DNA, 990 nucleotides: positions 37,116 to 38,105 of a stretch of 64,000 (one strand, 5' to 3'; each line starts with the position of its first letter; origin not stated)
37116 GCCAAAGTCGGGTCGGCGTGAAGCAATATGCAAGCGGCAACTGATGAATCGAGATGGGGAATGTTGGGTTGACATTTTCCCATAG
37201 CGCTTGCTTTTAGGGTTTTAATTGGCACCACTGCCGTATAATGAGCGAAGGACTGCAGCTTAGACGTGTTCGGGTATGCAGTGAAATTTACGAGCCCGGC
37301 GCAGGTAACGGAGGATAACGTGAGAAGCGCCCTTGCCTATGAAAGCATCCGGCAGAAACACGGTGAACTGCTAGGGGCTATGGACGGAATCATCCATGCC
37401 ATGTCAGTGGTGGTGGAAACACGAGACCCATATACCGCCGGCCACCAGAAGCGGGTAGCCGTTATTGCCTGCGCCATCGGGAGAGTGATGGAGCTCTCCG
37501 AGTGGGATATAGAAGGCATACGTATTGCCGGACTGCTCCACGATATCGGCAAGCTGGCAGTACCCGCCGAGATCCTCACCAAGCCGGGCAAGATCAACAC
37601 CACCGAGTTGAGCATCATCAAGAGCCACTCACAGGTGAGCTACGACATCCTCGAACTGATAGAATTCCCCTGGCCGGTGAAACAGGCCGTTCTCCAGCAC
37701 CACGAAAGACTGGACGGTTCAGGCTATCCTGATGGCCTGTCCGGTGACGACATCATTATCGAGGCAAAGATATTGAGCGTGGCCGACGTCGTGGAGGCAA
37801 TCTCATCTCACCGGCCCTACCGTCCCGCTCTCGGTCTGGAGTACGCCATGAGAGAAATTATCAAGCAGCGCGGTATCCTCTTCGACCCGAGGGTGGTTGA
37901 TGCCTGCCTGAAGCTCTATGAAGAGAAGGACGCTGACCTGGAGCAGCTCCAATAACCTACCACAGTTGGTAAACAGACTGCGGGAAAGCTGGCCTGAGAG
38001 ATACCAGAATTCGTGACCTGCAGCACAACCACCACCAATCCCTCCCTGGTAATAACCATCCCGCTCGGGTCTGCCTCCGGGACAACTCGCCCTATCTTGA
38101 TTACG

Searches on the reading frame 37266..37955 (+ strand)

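Call 69: search_protein_families(library=pfam, proteins=[window:37266-37955:+], max_evalue=0.00001)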
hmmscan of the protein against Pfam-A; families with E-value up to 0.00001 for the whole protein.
window:37266-37955:+ (229 aa): 3 families
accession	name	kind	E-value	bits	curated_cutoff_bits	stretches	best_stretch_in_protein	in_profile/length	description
PF13487.12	HD_5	-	3.9e-39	134.6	27.2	1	46-210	3-170/170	HD domain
PF01966.28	HD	-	1e-20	74.6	22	1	58-178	2-115/116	HD domain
PF08668.18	HDOD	-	6.5e-06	26.2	22.9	0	59-147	97-195/196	HDOD domain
